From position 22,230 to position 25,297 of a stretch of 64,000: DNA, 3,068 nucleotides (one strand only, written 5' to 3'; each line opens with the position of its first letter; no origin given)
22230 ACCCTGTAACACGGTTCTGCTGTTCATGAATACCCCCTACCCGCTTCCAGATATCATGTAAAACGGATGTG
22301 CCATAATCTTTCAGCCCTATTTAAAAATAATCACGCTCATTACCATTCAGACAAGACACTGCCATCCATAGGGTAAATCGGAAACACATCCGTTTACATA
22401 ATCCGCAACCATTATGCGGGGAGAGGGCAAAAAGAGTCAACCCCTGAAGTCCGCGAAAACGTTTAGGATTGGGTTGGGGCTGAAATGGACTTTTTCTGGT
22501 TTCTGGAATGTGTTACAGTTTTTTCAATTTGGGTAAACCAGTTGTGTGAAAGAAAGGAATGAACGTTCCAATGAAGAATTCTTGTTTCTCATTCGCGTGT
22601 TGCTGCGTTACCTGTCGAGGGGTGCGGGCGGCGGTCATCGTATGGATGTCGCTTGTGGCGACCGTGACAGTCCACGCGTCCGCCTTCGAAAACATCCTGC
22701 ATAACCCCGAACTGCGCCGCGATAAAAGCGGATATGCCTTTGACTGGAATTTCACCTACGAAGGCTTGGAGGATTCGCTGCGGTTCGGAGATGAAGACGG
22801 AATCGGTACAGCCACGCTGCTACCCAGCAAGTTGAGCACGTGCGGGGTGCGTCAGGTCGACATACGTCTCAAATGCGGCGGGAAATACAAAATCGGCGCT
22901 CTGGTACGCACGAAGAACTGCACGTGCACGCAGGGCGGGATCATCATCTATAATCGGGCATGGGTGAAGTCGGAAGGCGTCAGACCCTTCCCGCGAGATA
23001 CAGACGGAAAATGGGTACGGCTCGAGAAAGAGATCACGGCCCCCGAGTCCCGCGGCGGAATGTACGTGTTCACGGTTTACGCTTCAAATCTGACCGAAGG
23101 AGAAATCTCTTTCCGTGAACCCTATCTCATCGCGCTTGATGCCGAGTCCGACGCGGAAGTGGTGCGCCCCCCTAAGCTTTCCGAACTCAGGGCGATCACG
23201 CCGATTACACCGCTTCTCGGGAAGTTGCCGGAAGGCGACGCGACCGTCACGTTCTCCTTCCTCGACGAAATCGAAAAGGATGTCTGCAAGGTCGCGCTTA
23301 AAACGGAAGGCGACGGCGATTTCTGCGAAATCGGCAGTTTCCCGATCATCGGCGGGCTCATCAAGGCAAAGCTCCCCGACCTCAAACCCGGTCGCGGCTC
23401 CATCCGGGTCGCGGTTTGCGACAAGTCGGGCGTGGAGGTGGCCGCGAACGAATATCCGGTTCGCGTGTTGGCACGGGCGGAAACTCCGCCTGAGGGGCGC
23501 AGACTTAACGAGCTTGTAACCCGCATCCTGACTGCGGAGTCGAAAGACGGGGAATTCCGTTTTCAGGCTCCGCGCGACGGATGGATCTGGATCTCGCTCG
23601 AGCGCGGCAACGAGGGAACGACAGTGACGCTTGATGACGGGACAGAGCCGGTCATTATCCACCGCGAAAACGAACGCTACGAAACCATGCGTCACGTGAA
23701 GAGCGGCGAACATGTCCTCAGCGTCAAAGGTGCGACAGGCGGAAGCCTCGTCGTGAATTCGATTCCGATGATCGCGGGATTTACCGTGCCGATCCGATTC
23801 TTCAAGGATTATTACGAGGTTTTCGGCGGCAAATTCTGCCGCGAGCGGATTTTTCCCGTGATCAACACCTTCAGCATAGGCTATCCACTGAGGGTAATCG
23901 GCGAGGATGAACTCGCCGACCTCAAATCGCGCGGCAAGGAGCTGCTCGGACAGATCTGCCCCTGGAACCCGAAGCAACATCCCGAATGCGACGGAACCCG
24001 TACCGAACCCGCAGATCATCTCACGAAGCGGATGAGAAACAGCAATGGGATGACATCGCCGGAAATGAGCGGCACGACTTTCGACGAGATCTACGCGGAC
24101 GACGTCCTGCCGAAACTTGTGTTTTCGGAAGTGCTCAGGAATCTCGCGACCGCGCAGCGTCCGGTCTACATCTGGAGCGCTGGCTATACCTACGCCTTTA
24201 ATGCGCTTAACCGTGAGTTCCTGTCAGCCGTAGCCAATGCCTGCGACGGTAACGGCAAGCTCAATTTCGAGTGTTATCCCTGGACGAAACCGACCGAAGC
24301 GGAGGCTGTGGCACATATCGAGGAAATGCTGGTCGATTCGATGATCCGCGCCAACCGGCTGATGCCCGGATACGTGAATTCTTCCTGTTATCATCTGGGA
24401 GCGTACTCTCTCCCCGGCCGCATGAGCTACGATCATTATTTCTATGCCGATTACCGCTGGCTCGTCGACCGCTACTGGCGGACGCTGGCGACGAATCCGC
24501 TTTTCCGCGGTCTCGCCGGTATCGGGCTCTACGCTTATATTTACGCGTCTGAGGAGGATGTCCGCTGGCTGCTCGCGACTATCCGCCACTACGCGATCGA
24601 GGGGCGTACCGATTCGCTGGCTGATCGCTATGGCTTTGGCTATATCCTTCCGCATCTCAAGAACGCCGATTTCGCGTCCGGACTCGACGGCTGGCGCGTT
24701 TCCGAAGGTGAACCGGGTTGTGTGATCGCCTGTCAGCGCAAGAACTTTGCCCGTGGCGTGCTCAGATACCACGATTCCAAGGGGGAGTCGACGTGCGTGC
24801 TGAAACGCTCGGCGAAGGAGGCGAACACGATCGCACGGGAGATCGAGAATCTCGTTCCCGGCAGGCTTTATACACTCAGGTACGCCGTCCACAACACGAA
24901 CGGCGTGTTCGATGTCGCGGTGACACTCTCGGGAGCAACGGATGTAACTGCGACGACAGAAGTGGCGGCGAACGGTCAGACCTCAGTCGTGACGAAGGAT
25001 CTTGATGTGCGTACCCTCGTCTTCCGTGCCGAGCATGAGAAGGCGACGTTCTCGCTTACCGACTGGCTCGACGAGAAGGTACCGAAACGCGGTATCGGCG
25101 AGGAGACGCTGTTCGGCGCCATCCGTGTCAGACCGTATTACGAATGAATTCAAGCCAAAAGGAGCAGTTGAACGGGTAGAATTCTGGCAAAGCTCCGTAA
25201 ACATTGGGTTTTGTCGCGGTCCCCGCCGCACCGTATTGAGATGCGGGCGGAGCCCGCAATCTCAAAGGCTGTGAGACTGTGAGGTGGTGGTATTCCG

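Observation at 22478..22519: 42-bp near-identical motif at a fixed distance upstream of two secreted-enzyme genes (second copy at 54982..55023)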

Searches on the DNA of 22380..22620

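Call 35: search_rna_families(source=window, start=22380, end=22620, threshold=evalue, max_evalue=10)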
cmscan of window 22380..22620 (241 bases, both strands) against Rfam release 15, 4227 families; matches with E-value up to 10: 0.
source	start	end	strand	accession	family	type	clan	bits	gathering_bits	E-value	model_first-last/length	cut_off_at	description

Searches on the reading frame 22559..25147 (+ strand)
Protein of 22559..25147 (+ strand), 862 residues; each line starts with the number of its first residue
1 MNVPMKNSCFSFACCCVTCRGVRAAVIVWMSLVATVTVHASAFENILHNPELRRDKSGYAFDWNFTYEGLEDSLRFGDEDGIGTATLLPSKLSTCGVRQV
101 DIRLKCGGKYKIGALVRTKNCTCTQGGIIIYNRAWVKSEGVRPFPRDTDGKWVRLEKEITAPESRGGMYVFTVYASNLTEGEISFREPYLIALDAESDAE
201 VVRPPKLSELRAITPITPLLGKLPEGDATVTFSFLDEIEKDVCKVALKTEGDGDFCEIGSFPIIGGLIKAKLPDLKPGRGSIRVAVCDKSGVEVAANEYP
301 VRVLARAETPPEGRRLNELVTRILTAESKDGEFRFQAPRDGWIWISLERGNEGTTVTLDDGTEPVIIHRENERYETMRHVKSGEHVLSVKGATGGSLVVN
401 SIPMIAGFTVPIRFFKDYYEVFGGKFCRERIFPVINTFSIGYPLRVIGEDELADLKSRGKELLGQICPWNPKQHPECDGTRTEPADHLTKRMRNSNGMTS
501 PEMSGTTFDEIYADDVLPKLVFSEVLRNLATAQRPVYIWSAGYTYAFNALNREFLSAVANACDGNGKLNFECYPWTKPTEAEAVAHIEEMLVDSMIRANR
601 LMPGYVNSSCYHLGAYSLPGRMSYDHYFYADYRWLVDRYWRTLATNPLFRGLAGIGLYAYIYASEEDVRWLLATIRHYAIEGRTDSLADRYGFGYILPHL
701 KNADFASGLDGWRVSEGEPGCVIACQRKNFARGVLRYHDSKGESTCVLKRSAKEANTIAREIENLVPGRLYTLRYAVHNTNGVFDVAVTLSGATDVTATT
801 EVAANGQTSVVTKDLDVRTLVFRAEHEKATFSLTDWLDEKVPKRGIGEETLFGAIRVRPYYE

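Call 6: search_protein_families(library=pfam, proteins=[window:22559-25147:+])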
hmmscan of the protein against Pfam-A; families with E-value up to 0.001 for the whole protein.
window:22559-25147:+ (862 aa): 1 family
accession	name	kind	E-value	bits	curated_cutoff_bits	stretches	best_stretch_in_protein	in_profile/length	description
PF02018.23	CBM_4_9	-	1.5e-05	25.8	25.9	0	699-813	3-107/136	Carbohydrate binding domain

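Call 14: search_protein_families(library=ncbifam, proteins=[window:22559-25147:+], max_evalue=0.01)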
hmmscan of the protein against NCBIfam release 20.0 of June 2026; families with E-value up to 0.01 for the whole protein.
window:22559-25147:+ (862 aa): 0 families

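Call 49: find_homologous_proteins(query=window:22559-25144:+, max_evalue=1e-20)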
Query window:22559-25144:+ (862 aa): 2 proteins with E <= 1e-20 among 8000 candidates.
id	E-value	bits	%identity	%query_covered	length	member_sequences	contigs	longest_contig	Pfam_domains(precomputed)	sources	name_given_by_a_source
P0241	0.0e+0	2008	100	100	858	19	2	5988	PF02018.24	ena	-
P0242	6.3e-69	251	27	86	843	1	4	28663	PF02018.24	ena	-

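Call 52: find_encoding_contigs(protein=P0242, flank=8000, max_places=4)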
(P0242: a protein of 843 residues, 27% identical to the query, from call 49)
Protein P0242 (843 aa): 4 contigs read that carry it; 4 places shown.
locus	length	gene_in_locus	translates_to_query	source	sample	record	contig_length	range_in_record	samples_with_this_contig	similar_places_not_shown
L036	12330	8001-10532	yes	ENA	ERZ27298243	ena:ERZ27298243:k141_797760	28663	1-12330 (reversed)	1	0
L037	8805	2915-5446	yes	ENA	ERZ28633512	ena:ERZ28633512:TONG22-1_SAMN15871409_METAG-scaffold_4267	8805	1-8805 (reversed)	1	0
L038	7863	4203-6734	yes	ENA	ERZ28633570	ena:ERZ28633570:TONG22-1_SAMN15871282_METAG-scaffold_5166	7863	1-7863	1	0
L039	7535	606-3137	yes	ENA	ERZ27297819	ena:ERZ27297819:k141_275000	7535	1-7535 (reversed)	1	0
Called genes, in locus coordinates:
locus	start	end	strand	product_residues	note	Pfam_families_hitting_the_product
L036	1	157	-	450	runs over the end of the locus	PF01554:MatE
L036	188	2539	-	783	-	PF00474:SSF (weak)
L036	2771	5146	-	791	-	-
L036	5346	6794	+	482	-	-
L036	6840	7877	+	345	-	PF01408:GFO_IDH_MocA, PF22725:GFO_IDH_MocA_C3, PF02894:GFO_IDH_MocA_C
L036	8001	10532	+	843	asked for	PF02018:CBM_4_9 (weak)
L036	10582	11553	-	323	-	-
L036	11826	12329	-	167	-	?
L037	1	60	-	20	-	?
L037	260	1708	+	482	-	-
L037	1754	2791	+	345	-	PF01408:GFO_IDH_MocA, PF22725:GFO_IDH_MocA_C3, PF02894:GFO_IDH_MocA_C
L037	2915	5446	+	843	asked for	PF02018:CBM_4_9 (weak)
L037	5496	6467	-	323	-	-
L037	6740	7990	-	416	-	-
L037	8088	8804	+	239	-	?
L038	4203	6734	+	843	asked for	PF02018:CBM_4_9 (weak)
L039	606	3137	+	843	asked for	PF02018:CBM_4_9 (weak)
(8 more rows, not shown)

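Call 56: search_protein_families(library=pfam, proteins=[window:22559-25144:+], max_evalue=5)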
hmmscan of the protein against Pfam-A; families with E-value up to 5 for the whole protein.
window:22559-25144:+ (862 aa): 2 families
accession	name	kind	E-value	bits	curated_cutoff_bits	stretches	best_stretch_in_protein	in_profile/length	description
PF02018.23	CBM_4_9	-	1.5e-05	25.8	25.9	1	699-813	3-107/136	Carbohydrate binding domain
PF25059.1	FN3_DSCAM-DSCAML_C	-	0.23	12.3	39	1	735-791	25-78/89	DSCAM/DSCAML C-terminal Fn3-like domain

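Call 60: list_cluster_members(proteins=[P0241, P0121])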
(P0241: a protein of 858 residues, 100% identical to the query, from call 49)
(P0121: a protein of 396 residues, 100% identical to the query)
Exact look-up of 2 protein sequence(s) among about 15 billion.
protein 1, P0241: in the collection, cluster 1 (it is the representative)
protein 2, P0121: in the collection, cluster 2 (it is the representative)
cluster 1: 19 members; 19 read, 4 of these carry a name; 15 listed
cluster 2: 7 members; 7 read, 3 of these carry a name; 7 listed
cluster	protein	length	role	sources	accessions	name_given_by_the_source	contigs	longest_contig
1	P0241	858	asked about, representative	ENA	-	-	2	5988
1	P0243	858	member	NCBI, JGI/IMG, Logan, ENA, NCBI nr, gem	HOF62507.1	MAG TPA: hypothetical protein PLM82_13100 [Candidatus Latescibacteria bacterium] | hypothetical protein [Candidatus Latescibacterota bacterium]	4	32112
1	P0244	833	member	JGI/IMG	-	hypothetical protein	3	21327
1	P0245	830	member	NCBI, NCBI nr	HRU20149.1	MAG TPA: hypothetical protein P5125_07320 [Kiritimatiellia bacterium] | hypothetical protein [Kiritimatiellia bacterium]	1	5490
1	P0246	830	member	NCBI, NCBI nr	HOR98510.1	MAG TPA: hypothetical protein PLZ74_09060 [Kiritimatiellia bacterium] | hypothetical protein [Kiritimatiellia bacterium]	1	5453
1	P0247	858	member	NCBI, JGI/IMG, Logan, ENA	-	-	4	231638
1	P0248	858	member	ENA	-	-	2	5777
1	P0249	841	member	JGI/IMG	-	-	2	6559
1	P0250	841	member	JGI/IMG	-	-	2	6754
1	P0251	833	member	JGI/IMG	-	-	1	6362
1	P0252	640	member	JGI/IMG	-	-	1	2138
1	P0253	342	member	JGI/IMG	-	-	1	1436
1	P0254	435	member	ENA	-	-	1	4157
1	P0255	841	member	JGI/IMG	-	-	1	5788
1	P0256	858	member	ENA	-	-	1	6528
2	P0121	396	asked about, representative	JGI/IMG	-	-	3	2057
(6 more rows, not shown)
